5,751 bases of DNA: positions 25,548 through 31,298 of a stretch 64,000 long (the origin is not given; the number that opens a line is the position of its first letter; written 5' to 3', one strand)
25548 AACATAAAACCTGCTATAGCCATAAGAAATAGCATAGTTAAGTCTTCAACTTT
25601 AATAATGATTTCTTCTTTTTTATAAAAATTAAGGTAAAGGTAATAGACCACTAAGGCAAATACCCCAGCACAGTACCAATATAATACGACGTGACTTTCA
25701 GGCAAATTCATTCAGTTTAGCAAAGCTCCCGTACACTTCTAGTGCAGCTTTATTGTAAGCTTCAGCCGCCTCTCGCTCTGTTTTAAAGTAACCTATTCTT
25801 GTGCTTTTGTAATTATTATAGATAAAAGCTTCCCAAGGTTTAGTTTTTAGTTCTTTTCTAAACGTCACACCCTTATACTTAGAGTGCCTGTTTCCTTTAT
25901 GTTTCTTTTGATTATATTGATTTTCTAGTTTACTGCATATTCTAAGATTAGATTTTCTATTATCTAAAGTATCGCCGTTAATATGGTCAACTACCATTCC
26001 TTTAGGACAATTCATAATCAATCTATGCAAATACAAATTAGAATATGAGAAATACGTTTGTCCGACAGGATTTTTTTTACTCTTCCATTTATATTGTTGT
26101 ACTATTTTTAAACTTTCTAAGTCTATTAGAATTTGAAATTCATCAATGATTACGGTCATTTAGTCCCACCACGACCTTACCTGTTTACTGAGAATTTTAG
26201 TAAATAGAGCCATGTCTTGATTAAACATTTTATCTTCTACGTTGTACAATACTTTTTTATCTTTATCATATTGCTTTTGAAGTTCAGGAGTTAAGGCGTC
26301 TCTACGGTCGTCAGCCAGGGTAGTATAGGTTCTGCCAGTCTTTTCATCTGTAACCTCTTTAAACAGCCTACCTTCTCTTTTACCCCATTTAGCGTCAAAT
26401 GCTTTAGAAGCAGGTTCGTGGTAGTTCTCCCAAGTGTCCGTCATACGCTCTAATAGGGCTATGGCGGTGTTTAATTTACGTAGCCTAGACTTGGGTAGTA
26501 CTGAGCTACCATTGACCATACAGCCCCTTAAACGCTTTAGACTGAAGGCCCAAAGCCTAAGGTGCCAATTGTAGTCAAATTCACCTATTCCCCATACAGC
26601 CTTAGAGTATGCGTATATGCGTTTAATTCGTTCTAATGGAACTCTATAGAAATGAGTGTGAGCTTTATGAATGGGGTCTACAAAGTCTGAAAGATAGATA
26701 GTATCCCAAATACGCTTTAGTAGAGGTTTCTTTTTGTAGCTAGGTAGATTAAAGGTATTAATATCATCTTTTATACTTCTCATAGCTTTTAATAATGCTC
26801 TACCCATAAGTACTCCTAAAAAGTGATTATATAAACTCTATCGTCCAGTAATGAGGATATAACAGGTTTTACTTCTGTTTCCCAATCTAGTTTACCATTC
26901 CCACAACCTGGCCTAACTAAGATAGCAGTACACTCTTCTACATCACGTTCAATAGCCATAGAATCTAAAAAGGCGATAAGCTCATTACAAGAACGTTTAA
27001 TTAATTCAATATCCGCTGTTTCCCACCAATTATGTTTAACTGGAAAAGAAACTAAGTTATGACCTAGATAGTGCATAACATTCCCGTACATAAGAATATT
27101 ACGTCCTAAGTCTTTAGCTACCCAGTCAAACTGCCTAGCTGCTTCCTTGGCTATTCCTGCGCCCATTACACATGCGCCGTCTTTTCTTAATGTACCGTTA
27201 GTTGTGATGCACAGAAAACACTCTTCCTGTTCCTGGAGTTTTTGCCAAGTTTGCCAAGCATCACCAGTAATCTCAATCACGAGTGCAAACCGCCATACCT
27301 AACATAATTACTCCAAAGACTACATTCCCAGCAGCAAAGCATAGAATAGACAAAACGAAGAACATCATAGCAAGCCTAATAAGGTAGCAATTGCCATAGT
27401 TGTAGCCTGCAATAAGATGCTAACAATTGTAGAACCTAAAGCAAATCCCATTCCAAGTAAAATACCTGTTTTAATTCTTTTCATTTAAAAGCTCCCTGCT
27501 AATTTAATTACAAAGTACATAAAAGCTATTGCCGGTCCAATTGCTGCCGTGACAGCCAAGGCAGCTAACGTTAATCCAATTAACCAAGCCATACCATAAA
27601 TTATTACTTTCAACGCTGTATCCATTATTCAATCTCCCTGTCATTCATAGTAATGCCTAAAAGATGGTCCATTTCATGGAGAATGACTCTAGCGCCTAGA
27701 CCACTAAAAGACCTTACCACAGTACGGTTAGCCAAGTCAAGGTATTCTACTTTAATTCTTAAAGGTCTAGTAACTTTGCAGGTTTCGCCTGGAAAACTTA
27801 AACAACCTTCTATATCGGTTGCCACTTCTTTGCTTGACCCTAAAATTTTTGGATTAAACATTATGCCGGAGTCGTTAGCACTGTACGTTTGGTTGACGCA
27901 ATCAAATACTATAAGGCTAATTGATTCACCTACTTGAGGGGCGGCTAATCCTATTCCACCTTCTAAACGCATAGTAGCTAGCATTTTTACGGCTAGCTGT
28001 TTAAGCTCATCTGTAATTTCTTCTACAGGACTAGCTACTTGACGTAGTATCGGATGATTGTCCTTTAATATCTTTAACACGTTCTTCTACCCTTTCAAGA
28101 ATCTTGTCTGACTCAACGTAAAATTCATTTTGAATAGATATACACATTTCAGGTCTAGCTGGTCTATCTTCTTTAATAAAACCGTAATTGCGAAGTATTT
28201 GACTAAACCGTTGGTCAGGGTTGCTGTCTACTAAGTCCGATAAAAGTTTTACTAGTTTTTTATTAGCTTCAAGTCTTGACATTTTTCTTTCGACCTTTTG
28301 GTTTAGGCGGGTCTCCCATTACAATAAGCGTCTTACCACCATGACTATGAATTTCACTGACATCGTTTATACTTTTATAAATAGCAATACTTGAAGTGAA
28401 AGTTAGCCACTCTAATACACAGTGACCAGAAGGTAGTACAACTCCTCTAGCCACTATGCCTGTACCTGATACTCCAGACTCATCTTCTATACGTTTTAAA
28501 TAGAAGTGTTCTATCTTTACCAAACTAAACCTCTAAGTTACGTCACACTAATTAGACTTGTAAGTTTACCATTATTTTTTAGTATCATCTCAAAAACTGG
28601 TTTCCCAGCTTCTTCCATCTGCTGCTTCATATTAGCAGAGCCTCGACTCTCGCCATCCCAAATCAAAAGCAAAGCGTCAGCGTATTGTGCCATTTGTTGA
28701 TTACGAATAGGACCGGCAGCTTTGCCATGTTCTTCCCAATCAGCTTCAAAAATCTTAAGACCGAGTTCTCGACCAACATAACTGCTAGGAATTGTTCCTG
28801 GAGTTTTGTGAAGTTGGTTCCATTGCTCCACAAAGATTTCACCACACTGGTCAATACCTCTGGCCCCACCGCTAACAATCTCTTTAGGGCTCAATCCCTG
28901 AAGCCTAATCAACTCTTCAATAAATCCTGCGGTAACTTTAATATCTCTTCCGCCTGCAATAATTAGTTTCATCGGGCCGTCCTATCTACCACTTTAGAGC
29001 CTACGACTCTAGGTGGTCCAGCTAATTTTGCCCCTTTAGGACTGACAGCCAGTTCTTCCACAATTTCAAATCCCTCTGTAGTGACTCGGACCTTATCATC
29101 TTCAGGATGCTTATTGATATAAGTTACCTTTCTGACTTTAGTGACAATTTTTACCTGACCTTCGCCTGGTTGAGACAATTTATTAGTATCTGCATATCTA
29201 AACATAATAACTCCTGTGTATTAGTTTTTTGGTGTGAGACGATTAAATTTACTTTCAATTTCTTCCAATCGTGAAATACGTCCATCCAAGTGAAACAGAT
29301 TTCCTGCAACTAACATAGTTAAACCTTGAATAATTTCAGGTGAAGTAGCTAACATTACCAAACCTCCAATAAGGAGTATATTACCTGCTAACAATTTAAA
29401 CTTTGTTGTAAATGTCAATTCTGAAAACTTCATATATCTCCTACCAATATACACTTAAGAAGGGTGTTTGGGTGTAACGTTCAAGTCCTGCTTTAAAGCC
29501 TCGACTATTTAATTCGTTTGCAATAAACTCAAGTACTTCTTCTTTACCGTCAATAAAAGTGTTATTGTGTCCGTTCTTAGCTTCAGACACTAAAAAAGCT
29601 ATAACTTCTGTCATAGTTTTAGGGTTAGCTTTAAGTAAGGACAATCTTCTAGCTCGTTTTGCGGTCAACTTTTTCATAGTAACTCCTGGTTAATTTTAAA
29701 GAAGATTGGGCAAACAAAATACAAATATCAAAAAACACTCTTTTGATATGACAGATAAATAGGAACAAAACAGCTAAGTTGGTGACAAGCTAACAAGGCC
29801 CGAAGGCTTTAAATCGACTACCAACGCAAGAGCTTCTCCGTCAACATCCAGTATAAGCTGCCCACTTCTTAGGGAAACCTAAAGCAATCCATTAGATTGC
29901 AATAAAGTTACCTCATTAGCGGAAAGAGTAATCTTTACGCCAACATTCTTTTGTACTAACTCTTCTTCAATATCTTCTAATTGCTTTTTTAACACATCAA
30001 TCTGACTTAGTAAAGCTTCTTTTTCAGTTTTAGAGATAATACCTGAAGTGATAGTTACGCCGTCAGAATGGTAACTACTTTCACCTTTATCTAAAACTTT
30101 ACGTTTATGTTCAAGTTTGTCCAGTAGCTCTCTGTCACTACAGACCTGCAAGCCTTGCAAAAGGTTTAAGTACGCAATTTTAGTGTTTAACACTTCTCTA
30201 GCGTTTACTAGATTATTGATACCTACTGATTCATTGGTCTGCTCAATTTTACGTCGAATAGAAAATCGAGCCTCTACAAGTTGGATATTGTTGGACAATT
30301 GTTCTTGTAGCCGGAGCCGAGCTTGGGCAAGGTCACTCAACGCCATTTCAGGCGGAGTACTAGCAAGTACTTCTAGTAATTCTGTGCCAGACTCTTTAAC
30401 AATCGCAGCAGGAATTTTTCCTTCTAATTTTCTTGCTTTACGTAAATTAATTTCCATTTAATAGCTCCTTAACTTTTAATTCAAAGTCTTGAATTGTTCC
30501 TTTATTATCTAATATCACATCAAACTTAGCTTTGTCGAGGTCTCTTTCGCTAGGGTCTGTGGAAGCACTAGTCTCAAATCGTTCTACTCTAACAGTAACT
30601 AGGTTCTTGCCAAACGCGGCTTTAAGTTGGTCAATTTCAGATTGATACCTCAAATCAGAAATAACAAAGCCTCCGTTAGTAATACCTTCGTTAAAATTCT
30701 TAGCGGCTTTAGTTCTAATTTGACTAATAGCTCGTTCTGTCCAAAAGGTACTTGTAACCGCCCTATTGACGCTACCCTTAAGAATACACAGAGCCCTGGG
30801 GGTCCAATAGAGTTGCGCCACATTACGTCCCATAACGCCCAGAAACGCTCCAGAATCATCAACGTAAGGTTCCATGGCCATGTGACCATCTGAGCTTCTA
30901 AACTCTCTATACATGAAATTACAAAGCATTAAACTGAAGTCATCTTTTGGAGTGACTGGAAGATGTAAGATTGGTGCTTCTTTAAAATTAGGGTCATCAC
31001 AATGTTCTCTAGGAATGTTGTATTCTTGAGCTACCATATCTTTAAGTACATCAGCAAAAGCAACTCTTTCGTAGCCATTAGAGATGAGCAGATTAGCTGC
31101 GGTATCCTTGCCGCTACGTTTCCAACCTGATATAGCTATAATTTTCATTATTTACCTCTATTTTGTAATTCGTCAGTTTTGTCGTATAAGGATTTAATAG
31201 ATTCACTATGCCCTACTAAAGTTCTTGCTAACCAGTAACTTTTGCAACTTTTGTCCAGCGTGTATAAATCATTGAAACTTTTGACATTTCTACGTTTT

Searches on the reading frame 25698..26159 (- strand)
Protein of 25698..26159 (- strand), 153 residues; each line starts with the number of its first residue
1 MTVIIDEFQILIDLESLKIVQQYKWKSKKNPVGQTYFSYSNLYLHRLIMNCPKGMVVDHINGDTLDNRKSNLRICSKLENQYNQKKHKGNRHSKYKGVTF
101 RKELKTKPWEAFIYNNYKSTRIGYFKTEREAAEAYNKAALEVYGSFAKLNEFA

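Call 62: search_protein_families(library=phrogs, proteins=[window:25698-26159:-], max_evalue=0.001)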
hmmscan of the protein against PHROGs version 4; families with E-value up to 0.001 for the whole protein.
window:25698-26159:- (153 aa): 13 families
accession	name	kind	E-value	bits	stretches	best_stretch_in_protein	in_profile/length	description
phrog_99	-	DNA, RNA and nucleotide metabolism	1.6e-38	134.4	1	36-152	149-269/383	HNH endonuclease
phrog_4578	-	DNA, RNA and nucleotide metabolism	3e-23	83.1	1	51-150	26-122/130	HNH endonuclease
phrog_36769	-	unknown function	2.8e-18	67.4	1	39-139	239-344/367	-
phrog_3593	-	DNA, RNA and nucleotide metabolism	7.1e-16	59.5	1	43-145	100-199/210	HNH endonuclease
phrog_374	-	DNA, RNA and nucleotide metabolism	4.8e-15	56.4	1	46-149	318-413/617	HNH endonuclease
phrog_59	-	DNA, RNA and nucleotide metabolism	2.1e-12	48.1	1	28-136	172-257/423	HNH endonuclease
phrog_1492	-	DNA, RNA and nucleotide metabolism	1.1e-07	32.4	1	50-93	125-168/414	HNH endonuclease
phrog_959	-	DNA, RNA and nucleotide metabolism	2.3e-07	31.6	1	35-98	49-120/138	HNH endonuclease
phrog_10822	-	DNA, RNA and nucleotide metabolism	1.2e-06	29.3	1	52-152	116-220/245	HNH endonuclease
phrog_953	-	DNA, RNA and nucleotide metabolism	1.9e-06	28.4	1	80-148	301-367/420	HNH endonuclease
phrog_10730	-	DNA, RNA and nucleotide metabolism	1.3e-05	26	1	51-99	108-156/234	HNH endonuclease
phrog_13470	-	DNA, RNA and nucleotide metabolism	6.2e-05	24.2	1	80-141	82-140/152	HNH endonuclease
phrog_4947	-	unknown function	0.00056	21.5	1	81-134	43-94/121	-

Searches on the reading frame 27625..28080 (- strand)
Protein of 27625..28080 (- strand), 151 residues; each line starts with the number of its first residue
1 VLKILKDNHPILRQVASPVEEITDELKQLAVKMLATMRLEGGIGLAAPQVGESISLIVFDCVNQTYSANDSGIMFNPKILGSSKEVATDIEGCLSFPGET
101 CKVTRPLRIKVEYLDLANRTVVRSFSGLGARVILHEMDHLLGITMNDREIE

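Call 40: search_protein_families(library=pfam, proteins=[window:27625-28080:-], max_evalue=0.01)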
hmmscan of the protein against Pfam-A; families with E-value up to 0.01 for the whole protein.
window:27625-28080:- (151 aa): 1 family
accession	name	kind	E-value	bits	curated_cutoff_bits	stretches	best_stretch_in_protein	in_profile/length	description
PF01327.26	Pep_deformylase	-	7.2e-46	156.1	22.8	1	1-148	1-149/156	Polypeptide deformylase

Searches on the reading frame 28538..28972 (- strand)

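Call 40: search_protein_families(library=pfam, proteins=[window:28538-28972:-], max_evalue=0.01)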
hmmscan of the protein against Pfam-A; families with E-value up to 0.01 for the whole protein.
window:28538-28972:- (144 aa): 1 family
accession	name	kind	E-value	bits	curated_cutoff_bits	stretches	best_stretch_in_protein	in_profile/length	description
PF02481.21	DNA_processg_A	-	0.0013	18.4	29.6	0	30-43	75-88/212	DNA recombination-mediator protein A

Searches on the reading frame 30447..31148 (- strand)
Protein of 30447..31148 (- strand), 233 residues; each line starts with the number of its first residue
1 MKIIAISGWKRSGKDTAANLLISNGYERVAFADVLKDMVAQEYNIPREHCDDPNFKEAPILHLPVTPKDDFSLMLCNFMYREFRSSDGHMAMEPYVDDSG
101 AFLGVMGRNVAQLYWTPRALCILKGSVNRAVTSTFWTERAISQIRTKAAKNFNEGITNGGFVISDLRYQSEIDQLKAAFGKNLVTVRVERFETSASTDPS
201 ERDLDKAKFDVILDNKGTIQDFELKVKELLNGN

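Call 4: search_protein_families(library=phrogs, proteins=[window:30447-31148:-], max_evalue=1)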
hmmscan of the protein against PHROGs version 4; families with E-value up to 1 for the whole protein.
window:30447-31148:- (233 aa): 3 families
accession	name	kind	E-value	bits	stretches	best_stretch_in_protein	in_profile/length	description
phrog_139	-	other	3e-34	120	1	1-231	83-261/342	deoxynucleoside monophosphate kinase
phrog_38514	-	unknown function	7.5e-05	23.6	1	117-230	227-338/348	-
phrog_31701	-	unknown function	0.22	12.8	0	2-29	13-40/89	-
